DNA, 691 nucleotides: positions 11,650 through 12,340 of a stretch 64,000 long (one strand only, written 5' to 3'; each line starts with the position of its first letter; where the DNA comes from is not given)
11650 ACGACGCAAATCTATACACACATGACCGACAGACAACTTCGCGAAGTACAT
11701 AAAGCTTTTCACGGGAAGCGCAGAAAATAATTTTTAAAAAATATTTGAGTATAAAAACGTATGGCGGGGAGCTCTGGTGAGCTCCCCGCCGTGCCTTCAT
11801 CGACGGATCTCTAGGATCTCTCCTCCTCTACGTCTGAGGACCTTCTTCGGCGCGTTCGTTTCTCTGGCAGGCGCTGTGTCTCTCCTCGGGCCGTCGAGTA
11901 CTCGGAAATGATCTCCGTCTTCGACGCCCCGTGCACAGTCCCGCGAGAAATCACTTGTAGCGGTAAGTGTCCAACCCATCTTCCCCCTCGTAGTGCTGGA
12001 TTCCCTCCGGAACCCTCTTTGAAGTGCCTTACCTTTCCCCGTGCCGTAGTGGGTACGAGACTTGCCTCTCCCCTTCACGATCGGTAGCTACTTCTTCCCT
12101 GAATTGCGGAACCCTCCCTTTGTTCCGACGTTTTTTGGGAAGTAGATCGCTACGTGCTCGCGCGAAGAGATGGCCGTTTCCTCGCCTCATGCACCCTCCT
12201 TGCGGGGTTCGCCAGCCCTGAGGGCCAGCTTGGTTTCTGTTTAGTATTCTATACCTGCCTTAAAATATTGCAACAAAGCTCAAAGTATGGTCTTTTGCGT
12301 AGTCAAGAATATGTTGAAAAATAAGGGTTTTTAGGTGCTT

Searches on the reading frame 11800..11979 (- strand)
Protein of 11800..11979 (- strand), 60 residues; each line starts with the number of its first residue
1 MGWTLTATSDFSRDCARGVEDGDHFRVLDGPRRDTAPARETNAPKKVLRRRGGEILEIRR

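Call 40: find_homologous_proteins(query=A2, max_evalue=10)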
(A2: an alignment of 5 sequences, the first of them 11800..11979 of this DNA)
Query A2 (5 sequences) (60 aa, profile of the alignment): 2 proteins with E <= 10 among 87 candidates.
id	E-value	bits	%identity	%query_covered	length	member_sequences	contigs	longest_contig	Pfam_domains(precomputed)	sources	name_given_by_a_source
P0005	2.6e-22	97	29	83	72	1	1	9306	-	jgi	-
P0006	8.6e-21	92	45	37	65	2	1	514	-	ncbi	-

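Call 43: find_encoding_contigs(protein=P0005, flank=4000, max_places=4)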
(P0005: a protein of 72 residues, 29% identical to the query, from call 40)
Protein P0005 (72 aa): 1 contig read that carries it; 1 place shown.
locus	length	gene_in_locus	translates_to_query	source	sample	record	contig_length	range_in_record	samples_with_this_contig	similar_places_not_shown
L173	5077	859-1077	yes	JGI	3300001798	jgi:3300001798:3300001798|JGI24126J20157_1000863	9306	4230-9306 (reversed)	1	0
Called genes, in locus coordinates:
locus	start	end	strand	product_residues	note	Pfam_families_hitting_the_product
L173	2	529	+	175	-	?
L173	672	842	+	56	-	-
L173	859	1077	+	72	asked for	-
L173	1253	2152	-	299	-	PF02899:Phage_int_SAM_1, PF13495:Phage_int_SAM_4, PF00589:Phage_integrase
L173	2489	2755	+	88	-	PF00312:Ribosomal_S15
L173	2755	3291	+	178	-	PF01936:NYN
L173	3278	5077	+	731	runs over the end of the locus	PF01138:RNase_PH, PF03725:RNase_PH_C, PF03726:PNPase (weak), PF01138:RNase_PH, PF00013:KH_1, PF22675:KH-I_KHDC4-BBP (faint), PF00575:S1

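Call 44: search_protein_families(library=pfam, proteins=[window:11800-11979:-], max_evalue=1)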
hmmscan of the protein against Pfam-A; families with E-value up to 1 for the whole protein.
window:11800-11979:- (60 aa): 0 families

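Call 63: search_protein_families(library=ncbifam, proteins=[window:11800-11979:-], max_evalue=0.1)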
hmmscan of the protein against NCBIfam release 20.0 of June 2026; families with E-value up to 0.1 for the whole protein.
window:11800-11979:- (60 aa): 0 families

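Call 65: search_protein_representatives(protein=window:11800-11979:-)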
Query: 60 residues. Proteins with E-value up to 0.001 (for the whole library): 2; up to 1e-10: 0; up to 1e-30: 0. The best 2 are listed.
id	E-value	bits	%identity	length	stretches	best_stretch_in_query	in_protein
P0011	5.2e-10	55.1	39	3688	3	4-42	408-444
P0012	8.0e-04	35.6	37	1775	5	16-41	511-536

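Call 77: predict_structure(alignment_id=A6)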
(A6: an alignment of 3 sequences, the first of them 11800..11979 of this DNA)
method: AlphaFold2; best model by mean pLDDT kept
length: 60 residues; sequences in the alignment: 3
mean_pLDDT: 52.7   pTM: 0.12
mean pLDDT of the five models: 52.7, 52.5, 49.6, 48.2, 41.5
residues with pLDDT >= 90: 0; 70-90: 0; 50-70: 46; < 50: 14
segments of 3 or more residues with pLDDT < 50: none
pLDDT, mean of each block of 10 residues (from residue 1): 52 51 53 51 54 55
secondary structure, 60 per line:
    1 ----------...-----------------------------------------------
elements in order:

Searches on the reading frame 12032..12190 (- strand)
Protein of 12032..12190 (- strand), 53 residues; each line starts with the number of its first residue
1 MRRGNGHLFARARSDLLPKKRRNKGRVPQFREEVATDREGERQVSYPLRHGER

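Call 44: search_protein_families(library=pfam, proteins=[window:12032-12190:-], max_evalue=1)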
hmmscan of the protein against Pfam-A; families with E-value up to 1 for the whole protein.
window:12032-12190:- (53 aa): 0 families

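Call 55: find_homologous_proteins(query=A3, max_evalue=10)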
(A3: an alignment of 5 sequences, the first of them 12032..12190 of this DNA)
Query A3 (5 sequences) (53 aa, profile of the alignment): 4 proteins with E <= 10 among 22 candidates.
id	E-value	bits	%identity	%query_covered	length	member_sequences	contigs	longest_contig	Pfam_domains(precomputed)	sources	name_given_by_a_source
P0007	1.9e-21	94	29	77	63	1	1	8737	-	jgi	jgi:hypothetical protein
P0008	5.4e-20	89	49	70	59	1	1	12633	-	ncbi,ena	-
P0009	1.8e-19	87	-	-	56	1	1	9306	-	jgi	-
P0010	2.1e-8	52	31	30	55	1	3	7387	-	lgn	-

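Call 58: find_encoding_contigs(protein=P0010, flank=4000, max_places=4)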
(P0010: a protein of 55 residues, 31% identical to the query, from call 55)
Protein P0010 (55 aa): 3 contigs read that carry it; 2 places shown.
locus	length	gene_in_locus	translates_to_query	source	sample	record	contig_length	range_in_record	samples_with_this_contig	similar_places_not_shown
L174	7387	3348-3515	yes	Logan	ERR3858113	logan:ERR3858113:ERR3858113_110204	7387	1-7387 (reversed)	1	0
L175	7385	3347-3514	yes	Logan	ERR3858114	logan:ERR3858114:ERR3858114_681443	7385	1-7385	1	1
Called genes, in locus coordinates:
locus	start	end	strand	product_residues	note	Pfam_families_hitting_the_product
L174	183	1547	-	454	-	-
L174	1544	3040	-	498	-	-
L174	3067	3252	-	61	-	-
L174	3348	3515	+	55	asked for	-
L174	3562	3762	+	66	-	-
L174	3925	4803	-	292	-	PF02899:Phage_int_SAM_1, PF13495:Phage_int_SAM_4, PF00589:Phage_integrase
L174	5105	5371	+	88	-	PF00312:Ribosomal_S15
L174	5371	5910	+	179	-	PF01936:NYN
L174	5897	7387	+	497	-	?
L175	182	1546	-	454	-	-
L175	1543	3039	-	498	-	-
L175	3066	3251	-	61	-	-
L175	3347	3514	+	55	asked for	-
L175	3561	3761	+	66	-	-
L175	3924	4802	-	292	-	PF02899:Phage_int_SAM_1, PF13495:Phage_int_SAM_4, PF00589:Phage_integrase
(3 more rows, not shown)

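Call 63: search_protein_families(library=ncbifam, proteins=[window:12032-12190:-], max_evalue=0.1)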
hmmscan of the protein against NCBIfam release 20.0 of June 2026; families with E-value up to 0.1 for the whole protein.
window:12032-12190:- (53 aa): 0 families

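Call 76: predict_structure(alignment_id=A5)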
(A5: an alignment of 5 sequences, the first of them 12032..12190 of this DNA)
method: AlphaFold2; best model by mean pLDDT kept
length: 53 residues; sequences in the alignment: 5
mean_pLDDT: 60.4   pTM: 0.14
mean pLDDT of the five models: 60.4, 59.9, 59.2, 59.2, 58.8
residues with pLDDT >= 90: 0; 70-90: 7; 50-70: 44; < 50: 2
segments of 3 or more residues with pLDDT < 50: none
pLDDT, mean of each block of 10 residues (from residue 1): 56 60 69 57 63 49
secondary structure: DSSP gave nothing for this model
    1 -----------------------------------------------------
elements in order:
